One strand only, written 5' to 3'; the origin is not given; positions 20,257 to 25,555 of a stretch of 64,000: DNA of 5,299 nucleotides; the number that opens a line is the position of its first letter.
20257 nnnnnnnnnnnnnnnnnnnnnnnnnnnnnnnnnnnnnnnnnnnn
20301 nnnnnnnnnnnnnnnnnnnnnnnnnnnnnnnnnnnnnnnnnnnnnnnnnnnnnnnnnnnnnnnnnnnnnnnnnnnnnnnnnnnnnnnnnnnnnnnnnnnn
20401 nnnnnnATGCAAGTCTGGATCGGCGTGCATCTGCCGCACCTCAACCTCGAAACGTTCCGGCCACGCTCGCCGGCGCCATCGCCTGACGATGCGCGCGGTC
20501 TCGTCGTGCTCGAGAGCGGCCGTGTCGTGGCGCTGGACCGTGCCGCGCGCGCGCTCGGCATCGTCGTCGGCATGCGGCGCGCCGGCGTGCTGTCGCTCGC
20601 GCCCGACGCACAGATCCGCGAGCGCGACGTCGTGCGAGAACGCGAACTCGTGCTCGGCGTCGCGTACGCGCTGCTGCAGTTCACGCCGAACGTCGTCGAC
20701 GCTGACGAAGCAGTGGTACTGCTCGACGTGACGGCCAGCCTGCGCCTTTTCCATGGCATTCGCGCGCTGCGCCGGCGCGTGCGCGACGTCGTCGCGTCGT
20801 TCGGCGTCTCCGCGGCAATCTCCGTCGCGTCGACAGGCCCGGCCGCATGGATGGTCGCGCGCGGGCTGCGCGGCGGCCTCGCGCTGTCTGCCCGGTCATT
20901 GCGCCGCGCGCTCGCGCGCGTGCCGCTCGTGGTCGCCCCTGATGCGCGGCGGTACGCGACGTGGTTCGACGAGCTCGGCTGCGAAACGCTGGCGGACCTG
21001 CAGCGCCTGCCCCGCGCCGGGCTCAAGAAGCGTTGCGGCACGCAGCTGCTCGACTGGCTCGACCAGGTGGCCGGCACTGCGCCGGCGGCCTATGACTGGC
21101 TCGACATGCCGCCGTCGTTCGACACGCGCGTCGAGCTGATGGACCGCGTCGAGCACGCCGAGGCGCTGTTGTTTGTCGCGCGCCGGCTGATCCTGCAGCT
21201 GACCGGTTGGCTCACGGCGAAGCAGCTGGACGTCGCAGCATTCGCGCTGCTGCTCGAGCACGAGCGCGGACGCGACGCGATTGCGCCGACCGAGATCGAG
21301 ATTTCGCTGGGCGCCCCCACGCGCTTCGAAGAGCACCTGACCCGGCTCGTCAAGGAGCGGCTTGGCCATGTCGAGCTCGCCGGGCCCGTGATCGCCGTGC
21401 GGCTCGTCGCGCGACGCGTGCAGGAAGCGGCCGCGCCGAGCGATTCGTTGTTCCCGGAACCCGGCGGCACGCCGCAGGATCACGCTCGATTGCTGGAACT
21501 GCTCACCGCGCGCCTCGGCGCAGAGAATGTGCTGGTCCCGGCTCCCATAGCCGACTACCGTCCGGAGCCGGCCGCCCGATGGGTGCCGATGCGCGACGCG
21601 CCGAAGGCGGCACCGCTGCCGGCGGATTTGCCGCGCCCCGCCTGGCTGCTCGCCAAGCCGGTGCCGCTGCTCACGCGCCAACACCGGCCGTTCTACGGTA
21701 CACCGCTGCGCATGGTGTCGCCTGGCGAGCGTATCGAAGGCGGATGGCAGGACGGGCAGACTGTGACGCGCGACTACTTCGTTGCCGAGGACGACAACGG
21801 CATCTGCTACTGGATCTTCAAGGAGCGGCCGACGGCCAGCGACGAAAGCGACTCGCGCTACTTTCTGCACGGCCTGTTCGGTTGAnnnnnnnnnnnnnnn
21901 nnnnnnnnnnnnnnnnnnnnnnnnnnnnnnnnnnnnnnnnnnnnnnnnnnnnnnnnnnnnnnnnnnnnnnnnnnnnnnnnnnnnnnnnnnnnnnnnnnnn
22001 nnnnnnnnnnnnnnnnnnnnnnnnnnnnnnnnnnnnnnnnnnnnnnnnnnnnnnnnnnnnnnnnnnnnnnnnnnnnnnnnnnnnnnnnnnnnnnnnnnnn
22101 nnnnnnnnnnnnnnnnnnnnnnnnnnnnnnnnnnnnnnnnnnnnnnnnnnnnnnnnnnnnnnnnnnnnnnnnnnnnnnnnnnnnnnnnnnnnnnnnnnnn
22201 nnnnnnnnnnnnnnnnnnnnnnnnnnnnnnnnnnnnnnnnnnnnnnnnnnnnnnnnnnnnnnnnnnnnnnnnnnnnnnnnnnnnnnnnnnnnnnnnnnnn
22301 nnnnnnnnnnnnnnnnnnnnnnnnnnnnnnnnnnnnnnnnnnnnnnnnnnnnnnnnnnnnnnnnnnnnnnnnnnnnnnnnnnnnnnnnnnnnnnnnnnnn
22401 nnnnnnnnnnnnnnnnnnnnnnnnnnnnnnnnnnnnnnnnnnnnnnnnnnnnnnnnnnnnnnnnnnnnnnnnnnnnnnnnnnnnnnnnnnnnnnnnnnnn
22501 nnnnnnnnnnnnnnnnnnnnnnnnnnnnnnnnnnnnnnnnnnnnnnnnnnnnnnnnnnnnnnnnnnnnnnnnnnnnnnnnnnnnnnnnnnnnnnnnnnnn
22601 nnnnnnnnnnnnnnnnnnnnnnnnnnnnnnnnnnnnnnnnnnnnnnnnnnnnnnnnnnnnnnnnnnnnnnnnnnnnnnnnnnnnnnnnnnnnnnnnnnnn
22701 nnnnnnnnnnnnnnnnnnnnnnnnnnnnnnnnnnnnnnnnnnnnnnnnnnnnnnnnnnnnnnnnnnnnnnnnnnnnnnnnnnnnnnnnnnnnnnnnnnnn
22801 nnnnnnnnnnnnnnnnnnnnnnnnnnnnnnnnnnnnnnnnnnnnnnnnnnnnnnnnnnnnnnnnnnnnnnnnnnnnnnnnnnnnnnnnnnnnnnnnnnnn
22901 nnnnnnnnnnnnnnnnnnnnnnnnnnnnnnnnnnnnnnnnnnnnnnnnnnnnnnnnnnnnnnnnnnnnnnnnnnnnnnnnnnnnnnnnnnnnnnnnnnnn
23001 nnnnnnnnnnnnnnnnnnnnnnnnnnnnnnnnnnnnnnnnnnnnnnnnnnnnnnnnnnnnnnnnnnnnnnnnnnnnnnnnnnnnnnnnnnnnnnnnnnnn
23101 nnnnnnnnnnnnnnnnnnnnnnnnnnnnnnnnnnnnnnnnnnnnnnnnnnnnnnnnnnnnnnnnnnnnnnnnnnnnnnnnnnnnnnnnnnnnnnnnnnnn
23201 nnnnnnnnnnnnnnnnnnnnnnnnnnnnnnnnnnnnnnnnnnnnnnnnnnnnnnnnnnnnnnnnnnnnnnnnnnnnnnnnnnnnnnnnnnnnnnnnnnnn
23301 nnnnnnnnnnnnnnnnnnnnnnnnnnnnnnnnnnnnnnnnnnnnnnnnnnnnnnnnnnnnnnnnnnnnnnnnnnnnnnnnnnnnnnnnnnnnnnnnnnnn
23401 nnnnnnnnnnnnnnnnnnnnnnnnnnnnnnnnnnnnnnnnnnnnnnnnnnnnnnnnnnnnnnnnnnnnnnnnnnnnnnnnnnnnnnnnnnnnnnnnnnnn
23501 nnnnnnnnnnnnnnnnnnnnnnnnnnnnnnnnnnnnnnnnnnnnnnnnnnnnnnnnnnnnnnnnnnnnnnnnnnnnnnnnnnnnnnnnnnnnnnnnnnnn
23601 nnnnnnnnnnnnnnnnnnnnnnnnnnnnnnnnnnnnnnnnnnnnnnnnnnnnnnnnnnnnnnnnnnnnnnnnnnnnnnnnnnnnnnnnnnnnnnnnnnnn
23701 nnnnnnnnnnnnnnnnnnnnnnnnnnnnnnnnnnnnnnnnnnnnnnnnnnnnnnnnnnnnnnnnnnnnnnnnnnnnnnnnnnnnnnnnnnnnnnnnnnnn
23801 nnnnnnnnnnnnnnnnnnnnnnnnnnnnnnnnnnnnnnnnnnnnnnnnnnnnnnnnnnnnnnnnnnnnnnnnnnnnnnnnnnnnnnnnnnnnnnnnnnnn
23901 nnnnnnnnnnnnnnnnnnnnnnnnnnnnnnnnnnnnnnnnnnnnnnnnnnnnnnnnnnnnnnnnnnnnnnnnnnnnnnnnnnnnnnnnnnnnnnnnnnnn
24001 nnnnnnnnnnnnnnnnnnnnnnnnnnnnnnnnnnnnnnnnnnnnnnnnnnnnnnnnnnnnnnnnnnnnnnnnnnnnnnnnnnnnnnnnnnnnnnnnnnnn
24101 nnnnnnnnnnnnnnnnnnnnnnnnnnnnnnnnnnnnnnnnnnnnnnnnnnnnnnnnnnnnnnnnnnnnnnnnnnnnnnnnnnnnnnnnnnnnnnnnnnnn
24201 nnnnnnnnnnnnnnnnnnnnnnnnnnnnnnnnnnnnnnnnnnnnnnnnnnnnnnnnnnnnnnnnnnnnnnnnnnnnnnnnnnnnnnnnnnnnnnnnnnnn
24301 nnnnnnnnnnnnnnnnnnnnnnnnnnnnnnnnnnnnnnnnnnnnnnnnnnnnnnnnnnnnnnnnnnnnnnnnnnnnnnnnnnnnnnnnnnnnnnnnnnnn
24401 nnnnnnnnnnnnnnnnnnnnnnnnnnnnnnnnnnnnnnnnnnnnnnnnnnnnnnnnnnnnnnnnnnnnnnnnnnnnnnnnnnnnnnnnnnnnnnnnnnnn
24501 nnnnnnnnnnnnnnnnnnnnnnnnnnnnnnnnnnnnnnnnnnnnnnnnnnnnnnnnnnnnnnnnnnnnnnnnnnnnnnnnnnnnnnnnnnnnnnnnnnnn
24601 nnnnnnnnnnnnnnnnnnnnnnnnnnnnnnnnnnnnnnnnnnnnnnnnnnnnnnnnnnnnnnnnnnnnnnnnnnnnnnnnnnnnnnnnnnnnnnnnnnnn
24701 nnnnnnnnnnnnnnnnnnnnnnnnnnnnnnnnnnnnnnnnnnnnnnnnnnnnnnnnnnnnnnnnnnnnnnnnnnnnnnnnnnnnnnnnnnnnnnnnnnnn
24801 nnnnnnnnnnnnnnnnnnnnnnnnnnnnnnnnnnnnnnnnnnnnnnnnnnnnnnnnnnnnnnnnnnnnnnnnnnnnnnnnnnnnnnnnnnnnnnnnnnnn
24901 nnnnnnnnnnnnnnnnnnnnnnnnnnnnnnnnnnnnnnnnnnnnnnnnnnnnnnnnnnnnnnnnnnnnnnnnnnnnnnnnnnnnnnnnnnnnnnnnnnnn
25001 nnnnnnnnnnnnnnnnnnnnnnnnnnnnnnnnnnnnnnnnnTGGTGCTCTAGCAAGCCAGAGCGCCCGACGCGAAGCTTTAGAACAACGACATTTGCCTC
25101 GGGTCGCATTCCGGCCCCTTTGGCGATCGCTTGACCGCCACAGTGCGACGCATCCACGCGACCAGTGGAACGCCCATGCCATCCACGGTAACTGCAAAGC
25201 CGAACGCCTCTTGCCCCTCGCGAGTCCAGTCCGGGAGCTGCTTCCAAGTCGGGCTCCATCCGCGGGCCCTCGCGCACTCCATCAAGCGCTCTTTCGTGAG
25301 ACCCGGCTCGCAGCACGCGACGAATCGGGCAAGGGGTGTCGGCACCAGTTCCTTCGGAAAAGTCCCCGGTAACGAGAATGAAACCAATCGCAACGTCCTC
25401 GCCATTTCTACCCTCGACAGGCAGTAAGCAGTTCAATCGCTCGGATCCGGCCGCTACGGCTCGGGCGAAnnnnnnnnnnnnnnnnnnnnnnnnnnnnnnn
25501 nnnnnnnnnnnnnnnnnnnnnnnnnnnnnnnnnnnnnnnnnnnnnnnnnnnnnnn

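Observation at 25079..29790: Second, different replication/partition module (RepA, KorA-like, KorB/ParB, IncC/ParA) only about 14 kb from the TrfA/ParAB replicon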

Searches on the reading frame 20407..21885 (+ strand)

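Call 58: search_protein_families(library=pfam, proteins=[window:20407-21885:+], max_evalue=0.001)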
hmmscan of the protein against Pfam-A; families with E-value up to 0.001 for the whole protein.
window:20407-21885:+ (492 aa): 1 family
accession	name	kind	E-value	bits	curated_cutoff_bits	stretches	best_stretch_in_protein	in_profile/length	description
PF00817.25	IMS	-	5.4e-09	36.6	23.2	1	32-151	23-147/148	impB/mucB/samB family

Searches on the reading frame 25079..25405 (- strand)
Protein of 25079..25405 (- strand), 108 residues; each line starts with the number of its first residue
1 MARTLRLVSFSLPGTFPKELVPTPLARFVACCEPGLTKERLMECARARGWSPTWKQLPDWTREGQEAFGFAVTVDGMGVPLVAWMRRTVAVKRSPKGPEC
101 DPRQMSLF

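Call 4: search_protein_families(library=pfam, proteins=[window:25079-25405:-], max_evalue=0.01)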
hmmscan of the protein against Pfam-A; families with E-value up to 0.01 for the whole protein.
window:25079-25405:- (108 aa): 0 families

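Call 5: search_protein_families(library=ncbifam, proteins=[window:25079-25405:-], max_evalue=0.01)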
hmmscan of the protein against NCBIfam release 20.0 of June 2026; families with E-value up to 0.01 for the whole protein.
window:25079-25405:- (108 aa): 0 families
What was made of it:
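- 25079..25405 (-): orf108, a doubtful small ORF between repA and dnaE2. This spacer tolerates IS insertions in sister plasmids. No family hit (calls 4, 5).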
